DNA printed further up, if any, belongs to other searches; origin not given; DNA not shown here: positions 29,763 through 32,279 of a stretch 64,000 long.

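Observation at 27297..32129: Operon of two large prepilin-type proteins plus a 738-aa unknown protein, with no pilus assembly genes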

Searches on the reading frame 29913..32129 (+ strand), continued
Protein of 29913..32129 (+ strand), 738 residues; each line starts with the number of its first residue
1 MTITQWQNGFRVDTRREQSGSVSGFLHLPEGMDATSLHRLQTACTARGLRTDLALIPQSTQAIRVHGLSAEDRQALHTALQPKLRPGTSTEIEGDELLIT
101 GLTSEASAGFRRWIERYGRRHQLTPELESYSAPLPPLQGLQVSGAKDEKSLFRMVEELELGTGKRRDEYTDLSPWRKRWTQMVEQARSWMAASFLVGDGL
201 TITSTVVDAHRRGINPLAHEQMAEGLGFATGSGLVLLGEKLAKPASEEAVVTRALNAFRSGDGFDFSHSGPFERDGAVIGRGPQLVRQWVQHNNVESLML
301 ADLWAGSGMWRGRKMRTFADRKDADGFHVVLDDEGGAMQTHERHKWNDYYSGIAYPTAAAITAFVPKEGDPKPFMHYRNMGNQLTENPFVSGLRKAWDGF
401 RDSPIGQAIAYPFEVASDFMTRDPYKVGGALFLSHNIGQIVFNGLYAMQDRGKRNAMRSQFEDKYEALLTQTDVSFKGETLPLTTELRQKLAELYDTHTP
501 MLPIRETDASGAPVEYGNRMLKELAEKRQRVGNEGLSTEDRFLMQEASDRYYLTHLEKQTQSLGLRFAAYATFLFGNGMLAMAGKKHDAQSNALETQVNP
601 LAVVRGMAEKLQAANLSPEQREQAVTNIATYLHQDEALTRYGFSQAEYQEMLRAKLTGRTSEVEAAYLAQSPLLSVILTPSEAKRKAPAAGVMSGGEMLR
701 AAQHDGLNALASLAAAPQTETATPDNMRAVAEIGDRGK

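Call 70: search_protein_families(library=pfam, alignment_id=A1, max_evalue=0.01)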
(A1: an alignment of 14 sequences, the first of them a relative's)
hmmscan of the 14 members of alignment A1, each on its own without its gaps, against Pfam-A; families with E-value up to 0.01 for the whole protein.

A. member 1, P0240 (738 aa): 0 families

B. families by the number of members that match (of 14 scanned): 2 families
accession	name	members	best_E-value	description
PF05036.18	SPOR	2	3e-05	SPOR domain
PF06761.17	IcmF-related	1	0.0042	Intracellular multiplication and human macrophage-killing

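Call 71: search_protein_families(library=pfam, proteins=[P0242, P0243, P0244, P0245, P0246, P0247, P0248, P0249, P0251, P0252], max_evalue=0.05)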
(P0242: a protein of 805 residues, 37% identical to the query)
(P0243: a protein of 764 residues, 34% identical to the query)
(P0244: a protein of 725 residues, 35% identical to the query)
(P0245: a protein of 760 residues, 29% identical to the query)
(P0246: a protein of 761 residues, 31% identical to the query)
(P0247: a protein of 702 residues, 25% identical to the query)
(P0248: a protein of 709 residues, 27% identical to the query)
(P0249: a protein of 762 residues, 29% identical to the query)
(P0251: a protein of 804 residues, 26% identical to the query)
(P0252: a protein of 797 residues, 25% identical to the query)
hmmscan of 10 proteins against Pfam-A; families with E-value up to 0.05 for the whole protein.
P0242 (805 aa): 0 families

P0243 (764 aa): 1 family
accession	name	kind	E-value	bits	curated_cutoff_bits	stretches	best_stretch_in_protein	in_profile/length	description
PF05036.18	SPOR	-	3e-05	24.7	21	1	32-85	13-66/76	SPOR domain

P0244 (725 aa): 1 family
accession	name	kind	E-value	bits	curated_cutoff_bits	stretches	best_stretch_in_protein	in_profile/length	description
PF25051.1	WHD_MCM8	-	0.013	16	26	0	439-481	34-73/80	MCM8 winged helix domain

P0245 (760 aa): 0 families

P0246 (761 aa): 0 families

P0247 (702 aa): 0 families

P0248 (709 aa): 0 families

P0249 (762 aa): 0 families

P0251 (804 aa): 1 family
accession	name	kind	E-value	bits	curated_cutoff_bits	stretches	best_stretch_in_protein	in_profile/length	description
PF06761.17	IcmF-related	-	0.0042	17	27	0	60-144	109-197/308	Intracellular multiplication and human macrophage-killing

P0252 (797 aa): 1 family
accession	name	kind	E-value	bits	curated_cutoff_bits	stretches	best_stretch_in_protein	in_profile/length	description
PF05036.18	SPOR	-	0.0025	18.5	21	0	103-146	6-50/76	SPOR domain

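Call 77: find_encoding_contigs(protein=P0242, flank=8000, max_places=2)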
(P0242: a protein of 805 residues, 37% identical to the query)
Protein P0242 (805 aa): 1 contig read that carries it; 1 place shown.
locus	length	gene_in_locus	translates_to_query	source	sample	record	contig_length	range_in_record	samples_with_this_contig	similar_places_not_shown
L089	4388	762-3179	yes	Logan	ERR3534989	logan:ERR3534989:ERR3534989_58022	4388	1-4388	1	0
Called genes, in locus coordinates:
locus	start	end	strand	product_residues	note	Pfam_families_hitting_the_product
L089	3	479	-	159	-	?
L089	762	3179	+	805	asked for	-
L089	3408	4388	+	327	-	?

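Call 78: find_encoding_contigs(protein=P0243, flank=8000, max_places=2)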
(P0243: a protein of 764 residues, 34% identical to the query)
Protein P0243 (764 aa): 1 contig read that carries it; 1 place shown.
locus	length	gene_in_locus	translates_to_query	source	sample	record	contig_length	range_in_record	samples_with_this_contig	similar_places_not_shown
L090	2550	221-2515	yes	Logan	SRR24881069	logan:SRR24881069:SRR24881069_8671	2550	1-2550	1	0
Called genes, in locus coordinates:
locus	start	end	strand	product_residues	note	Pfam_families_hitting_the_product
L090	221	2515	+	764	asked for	-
